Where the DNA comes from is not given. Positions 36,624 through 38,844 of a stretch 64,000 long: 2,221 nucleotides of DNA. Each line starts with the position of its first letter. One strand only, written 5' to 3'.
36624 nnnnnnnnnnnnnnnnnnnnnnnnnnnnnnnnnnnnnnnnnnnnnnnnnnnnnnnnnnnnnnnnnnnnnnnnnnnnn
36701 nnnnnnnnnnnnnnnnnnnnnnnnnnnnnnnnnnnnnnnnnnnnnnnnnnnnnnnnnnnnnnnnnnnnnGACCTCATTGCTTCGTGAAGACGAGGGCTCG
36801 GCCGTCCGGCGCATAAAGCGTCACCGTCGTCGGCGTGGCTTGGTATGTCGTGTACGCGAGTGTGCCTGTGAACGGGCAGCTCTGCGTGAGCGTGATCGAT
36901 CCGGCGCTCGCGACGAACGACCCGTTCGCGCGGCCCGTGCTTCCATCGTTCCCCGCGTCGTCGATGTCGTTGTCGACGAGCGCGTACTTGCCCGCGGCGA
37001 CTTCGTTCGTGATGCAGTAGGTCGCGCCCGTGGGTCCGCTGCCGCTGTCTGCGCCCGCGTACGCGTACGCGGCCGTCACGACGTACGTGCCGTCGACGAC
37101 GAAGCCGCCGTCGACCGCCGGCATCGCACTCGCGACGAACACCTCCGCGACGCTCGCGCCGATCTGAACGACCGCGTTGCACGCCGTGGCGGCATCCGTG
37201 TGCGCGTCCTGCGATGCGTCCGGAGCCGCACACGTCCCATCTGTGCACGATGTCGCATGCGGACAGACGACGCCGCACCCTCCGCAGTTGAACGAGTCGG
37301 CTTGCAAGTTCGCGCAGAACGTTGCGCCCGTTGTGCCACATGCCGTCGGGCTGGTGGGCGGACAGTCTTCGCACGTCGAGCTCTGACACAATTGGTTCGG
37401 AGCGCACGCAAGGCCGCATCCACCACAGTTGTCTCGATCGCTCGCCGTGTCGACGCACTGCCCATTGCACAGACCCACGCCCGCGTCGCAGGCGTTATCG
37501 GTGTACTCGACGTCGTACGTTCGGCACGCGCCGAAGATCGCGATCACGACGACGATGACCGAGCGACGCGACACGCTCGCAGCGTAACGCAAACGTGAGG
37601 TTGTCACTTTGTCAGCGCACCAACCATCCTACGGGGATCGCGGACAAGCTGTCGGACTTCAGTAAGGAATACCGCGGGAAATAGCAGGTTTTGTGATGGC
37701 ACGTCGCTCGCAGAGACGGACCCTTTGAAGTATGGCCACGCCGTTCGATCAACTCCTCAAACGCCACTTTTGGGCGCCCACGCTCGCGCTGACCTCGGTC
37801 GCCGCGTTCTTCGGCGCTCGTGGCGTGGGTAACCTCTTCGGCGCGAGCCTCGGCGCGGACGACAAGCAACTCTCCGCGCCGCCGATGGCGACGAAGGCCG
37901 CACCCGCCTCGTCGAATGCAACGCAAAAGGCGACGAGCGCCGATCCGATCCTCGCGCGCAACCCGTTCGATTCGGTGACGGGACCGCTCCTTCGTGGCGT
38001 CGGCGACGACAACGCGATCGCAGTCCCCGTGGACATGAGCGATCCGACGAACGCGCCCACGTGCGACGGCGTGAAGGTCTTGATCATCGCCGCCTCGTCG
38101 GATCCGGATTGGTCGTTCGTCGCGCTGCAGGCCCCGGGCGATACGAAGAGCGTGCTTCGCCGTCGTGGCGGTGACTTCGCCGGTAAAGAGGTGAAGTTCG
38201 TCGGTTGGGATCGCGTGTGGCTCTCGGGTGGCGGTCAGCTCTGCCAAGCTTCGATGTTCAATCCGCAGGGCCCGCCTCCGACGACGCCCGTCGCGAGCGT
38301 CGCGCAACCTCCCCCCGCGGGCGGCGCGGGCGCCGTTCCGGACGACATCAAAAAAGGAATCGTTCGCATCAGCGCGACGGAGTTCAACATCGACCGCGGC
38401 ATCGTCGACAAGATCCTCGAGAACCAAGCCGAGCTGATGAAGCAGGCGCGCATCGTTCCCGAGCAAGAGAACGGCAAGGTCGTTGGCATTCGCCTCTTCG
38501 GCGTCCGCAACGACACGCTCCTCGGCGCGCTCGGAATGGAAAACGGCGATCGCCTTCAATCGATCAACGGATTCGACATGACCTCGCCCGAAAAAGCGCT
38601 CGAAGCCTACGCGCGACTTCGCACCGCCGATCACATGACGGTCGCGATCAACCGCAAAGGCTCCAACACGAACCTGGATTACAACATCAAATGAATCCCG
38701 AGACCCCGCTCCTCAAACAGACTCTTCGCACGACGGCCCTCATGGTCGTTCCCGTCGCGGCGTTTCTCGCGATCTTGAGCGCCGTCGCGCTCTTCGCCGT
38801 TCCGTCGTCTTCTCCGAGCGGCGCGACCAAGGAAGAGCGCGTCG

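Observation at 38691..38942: Unannotated-looking 83-aa single-TM ORF wedged between gspC and gspD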

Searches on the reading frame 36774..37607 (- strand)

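Call 6: search_protein_families(library=pfam, proteins=[window:36774-37607:-], max_evalue=0.1)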
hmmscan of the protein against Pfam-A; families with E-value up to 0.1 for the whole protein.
window:36774-37607:- (277 aa): 2 families
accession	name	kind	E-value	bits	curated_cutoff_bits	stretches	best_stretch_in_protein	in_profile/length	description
PF04885.19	Stig1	-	1.8e-09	38.4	24.1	2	37-80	40-83/85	Stigma-specific STIG1-like protein family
PF19330.4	DNER_C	-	0.024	15.3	27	0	16-54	18-56/105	Delta and Notch-like EGF-related receptor C-terminus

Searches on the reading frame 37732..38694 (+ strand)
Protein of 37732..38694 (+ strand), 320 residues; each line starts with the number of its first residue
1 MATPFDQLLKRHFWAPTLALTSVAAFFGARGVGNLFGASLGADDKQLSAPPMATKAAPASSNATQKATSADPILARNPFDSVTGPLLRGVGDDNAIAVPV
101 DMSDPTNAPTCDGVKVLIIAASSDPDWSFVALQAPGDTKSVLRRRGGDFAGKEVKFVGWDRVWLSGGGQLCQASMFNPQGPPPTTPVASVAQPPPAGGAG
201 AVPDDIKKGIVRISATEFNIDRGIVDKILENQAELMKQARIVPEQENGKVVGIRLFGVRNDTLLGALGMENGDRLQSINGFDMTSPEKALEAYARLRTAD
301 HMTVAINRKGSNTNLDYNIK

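Call 6: search_protein_families(library=pfam, proteins=[window:37732-38694:+], max_evalue=0.1)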
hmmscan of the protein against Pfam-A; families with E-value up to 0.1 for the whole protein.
window:37732-38694:+ (320 aa): 1 family
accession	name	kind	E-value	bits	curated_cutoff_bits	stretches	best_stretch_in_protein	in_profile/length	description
PF13180.12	PDZ_2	-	0.042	14.6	27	0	265-316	26-77/80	PDZ domain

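Call 19: find_related_loci(query=A2, collection=genome_contigs, flank=4000)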
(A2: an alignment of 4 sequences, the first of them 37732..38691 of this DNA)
Query A2 (320 aa) in genome_contigs; peptide patterns used: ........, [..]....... (x = any residue, [..] = any of these).
78 stretches matched a pattern; 23 encode a relative of the query (tblastn E <= 1e-3); 23 distinct loci.
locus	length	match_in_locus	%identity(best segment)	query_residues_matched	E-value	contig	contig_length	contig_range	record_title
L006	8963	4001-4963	88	1-320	3e-180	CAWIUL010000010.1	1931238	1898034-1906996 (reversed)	MAG: uncultured delta proteobacterium isolate MFD01872.bin.1.328 genome assembly, contig: contig_28112, whole genome sho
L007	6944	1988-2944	88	1-320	5e-178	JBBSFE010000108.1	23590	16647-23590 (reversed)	MAG: Polyangiales bacterium isolate LS1_sbin.79 LS1_sbin.79_K_230629_L_23590_cov_14.0451, whole genome shotgun sequence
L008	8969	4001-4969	79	1-320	7e-168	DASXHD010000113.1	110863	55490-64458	MAG TPA_asm: Polyangiaceae bacterium isolate SMAG_U5184 k141_3938438, whole genome shotgun sequence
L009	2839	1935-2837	82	5-304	7e-164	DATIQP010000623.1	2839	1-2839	MAG TPA_asm: Polyangiaceae bacterium isolate SMAG_U15880 k141_534872, whole genome shotgun sequence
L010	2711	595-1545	70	5-320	6e-158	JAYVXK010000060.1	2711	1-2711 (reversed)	MAG: Myxococcales bacterium isolate GL85_DN_concoct_3 GL85_DN_concoct_3_59, whole genome shotgun sequence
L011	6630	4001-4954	71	5-320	4e-147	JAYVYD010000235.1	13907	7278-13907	MAG: Myxococcales bacterium isolate GL85_UP_concoct_158 GL85_UP_concoct_158_234, whole genome shotgun sequence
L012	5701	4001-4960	69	2-320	1e-144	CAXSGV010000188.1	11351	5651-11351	MAG: uncultured Polyangiaceae bacterium isolate private_X16_metawrap_bin.20 genome assembly, contig: private_X16_metawra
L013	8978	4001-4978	65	1-320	1e-132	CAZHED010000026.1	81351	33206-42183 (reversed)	MAG TPA_asm: uncultured Polyangiaceae bacterium isolate binchicken_co54_265 genome assembly, contig: NODE_407_length_813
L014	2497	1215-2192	65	1-320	7e-139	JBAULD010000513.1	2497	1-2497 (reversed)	MAG: Polyangiaceae bacterium isolate MFD04780_ilm_asm_bin14 k127_113333, whole genome shotgun sequence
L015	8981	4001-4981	64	1-320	3e-130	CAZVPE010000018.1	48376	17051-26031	MAG TPA_asm: uncultured Polyangiaceae bacterium isolate binchicken_co54_122 genome assembly, contig: NODE_1202_length_48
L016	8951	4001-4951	64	6-320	3e-129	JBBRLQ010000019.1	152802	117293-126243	MAG: Polyangiales bacterium isolate La1_maxbin2.053 LA1C_X2.053_k141_2156673L_152802_cov_15.9959, whole genome shotgun s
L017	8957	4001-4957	66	6-320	5e-128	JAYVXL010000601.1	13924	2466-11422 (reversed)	MAG: Myxococcales bacterium isolate GL85_DN_concoct_37 GL85_DN_concoct_37_600, whole genome shotgun sequence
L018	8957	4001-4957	67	5-320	2e-139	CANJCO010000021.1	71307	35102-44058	MAG: Myxococcales bacterium isolate RH-23may17-1049 genome assembly, contig: RH-23may17-C2601, whole genome shotgun sequ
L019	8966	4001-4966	64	5-320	4e-127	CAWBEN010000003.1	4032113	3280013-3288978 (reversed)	MAG: uncultured delta proteobacterium isolate MFD01213.bin.3.422 genome assembly, contig: contig_211, whole genome shotg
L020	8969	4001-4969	62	1-320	5e-127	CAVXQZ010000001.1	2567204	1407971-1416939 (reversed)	MAG: uncultured delta proteobacterium isolate MFD01223.bin.1.14 genome assembly, contig: contig_19355, whole genome shot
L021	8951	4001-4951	64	6-320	5e-123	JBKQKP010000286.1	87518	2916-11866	MAG: Polyangiaceae bacterium isolate CRr1A1B1C__bin_81 CRr1A1B1C_000000303196, whole genome shotgun sequence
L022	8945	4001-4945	65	10-320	4e-121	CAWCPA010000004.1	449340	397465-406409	MAG: uncultured delta proteobacterium isolate MFD09495.bin.1.134 genome assembly, contig: contig_16029, whole genome sho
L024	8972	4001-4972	57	4-320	2e-114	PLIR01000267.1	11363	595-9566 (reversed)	MAG: Myxococcales bacterium isolate palsa_1106 73.20110800_P3S.24_contig_94525, whole genome shotgun sequence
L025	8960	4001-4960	63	6-320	1e-124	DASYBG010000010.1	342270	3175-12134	MAG TPA_asm: Polyangiaceae bacterium isolate SMAG_U4901 k141_1993715, whole genome shotgun sequence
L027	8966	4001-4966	64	5-320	2e-129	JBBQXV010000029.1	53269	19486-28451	MAG: Polyangiales bacterium isolate Co_metawrap_2134 Cmw_2134_k141_7997210_length_53269_cov_10.0000, whole genome shotgu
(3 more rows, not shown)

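Call 40: search_protein_families(library=ncbifam, proteins=[window:37732-38691:+, L013:4978-5241:+, L022:4968-5225:+], max_evalue=0.1)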
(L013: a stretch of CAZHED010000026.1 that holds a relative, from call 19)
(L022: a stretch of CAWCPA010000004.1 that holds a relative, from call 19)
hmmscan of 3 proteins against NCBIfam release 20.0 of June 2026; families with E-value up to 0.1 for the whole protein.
window:37732-38691:+ (320 aa): 5 families
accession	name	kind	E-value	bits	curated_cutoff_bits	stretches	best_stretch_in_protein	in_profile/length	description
NF041515.1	GspC_delta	equivalog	5.3e-111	371.3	150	1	10-320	1-311/311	type II secretion system protein GspC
NF041616.1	T2SS_C_SYNERG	exception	2.1e-16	60.1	200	1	132-320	110-296/296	type II secretion system protein GspC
TIGR01713.1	typeII_sec_gspC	equivalog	1.5e-12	47.7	101.6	1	217-314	157-254/259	type II secretion system protein GspC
TIGR02037.1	degP_htrA_DO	subfamily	0.061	12.2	416.2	1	268-319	276-327/434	Do family serine endopeptidase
TIGR00054.1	TIGR00054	equivalog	0.087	11.6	147.55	0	267-312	218-262/421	RIP metalloprotease RseP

L013:4978-5241:+ (88 aa): 1 family
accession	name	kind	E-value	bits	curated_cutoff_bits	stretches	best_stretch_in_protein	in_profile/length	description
NF007937.0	PRK10654.1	equivalog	0.029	13.1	513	1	24-59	23-58/455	anaerobic C4-dicarboxylate transporter DcuC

L022:4968-5225:+ (86 aa): 1 family
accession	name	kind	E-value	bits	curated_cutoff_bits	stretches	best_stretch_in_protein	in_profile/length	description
NF010407.0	PRK13833.1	subfamily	0.04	13.3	499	1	33-79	61-106/323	conjugal transfer protein TrbB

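Call 42: find_homologous_proteins(query=window:37732-38691:+, max_evalue=0.00001)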
Query window:37732-38691:+ (320 aa): 2983 proteins with E <= 0.00001 among 8000 candidates; the best 120 are listed.
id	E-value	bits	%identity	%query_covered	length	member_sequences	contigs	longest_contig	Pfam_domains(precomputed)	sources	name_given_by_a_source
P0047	1.2e-209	713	100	100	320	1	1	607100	-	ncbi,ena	-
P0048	3.2e-184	630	88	100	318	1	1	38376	-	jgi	jgi:general secretion pathway protein C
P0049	2.2e-183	627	88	100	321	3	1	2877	-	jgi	jgi:general secretion pathway protein C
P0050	2.7e-183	627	88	100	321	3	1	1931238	-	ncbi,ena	-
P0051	5.0e-183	626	88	100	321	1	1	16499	-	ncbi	-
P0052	6.5e-183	625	88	100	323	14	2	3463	-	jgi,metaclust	metaclust:\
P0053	9.5e-183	625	88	100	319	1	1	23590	-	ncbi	-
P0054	6.8e-182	622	87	100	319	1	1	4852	-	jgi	jgi:general secretion pathway protein C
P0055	1.1e-180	618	87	100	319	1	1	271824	-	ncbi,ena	-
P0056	7.6e-179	612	86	100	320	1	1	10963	-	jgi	jgi:general secretion pathway protein C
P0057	4.3e-178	609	87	100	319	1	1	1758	-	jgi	jgi:general secretion pathway protein C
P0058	1.0e-177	608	86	100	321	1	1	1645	-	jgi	jgi:general secretion pathway protein C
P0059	1.1e-177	608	86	100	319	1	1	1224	-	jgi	jgi:general secretion pathway protein C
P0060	1.1e-177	608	86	100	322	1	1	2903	-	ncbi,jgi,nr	ncbi:MAG TPA: type II secretion system protein GspC [Polyangiaceae bacterium]|jgi:general secretion 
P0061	3.9e-177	606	86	100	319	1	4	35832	-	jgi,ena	jgi:general secretion pathway protein C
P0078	2.2e-146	505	72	99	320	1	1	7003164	-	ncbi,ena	-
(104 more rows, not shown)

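Call 46: find_encoding_contigs(protein=P0078, flank=3500, max_places=1)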
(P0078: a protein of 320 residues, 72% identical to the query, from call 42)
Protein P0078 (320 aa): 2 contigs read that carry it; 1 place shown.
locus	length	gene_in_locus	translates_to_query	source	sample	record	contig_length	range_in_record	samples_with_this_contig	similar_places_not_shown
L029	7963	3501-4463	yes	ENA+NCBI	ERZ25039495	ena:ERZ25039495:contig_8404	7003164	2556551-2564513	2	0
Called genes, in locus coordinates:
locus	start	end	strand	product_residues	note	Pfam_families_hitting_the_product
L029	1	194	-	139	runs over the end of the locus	PF01850:PIN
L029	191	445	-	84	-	PF01402:RHH_1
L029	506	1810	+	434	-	PF00202:Aminotran_3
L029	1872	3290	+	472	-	PF00072:Response_reg, PF00158:Sigma54_activat, PF14532:Sigma54_activ_2, PF00004:AAA (weak), PF07724:AAA_2 (weak), PF07728:AAA_5, PF25601:AAA_lid_14, PF02954:HTH_8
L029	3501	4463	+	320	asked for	-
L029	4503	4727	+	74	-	-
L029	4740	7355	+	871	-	PF21305:type_II_gspD_N0, PF03958:Secretin_N, PF00263:Secretin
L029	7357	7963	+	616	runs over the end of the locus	PF05157:MshEN, PF00437:T2SSE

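Call 60: search_protein_families(library=pfam, proteins=[L012:4979-5236:+, L013:4993-5241:+, L016:4981-5244:+, L017:4983-5243:+, L019:4979-5230:+, L021:5010-5291:+, L022:4968-5225:+, L024:5012-5275:+, L025:4975-5229:+, L027:5056-5304:+], max_evalue=1)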
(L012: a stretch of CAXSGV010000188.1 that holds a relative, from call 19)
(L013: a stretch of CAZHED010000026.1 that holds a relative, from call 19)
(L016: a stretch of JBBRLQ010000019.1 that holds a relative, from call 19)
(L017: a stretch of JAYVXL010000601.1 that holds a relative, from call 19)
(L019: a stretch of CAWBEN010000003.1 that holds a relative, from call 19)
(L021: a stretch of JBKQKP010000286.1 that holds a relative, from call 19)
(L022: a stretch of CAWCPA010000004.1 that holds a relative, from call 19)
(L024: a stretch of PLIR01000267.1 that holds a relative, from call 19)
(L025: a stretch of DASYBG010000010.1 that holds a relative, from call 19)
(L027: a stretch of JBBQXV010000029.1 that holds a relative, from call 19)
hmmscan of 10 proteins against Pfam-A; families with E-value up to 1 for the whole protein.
L012:4979-5236:+ (86 aa): 1 family
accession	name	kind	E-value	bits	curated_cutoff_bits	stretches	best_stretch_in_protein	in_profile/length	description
PF11511.13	RhodobacterPufX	-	0.15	12.2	25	1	13-46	25-58/67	Intrinsic membrane protein PufX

L013:4993-5241:+ (83 aa): 1 family
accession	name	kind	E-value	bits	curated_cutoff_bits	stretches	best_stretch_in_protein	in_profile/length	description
PF11188.13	DUF2975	-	0.065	13.6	27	1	14-52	89-127/130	Protein of unknown function (DUF2975)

L016:4981-5244:+ (88 aa): 1 family
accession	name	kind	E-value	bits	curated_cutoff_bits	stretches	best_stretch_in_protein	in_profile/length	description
PF22571.1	LiaI-LiaF-TM_PspC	-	0.0002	21.6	27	1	4-43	21-60/142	PspC transmembrane region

L017:4983-5243:+ (87 aa): 2 families
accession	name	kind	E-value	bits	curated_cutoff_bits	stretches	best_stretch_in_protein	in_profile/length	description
PF22571.1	LiaI-LiaF-TM_PspC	-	0.00078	19.7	27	1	4-41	21-58/142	PspC transmembrane region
PF14084.11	DUF4264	-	0.089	12.9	27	1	4-19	21-36/52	Protein of unknown function (DUF4264)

L019:4979-5230:+ (84 aa): 0 families

L021:5010-5291:+ (94 aa): 2 families
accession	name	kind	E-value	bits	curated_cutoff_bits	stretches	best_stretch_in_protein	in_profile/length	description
PF22571.1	LiaI-LiaF-TM_PspC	-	0.013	15.7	27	1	5-48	21-64/142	PspC transmembrane region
PF06237.18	SLC52_ribofla_tr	-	0.041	13.3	27.9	1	3-39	355-391/429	Solute carrier family 52, riboflavin transporter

L022:4968-5225:+ (86 aa): 0 families

L024:5012-5275:+ (88 aa): 0 families

L025:4975-5229:+ (85 aa): 0 families

L027:5056-5304:+ (83 aa): 1 family
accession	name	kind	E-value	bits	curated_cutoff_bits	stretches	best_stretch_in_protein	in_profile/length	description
PF14927.11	Neurensin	-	0.14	12.4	27.7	1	5-50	81-126/132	Neurensin/Transmembrane protein 74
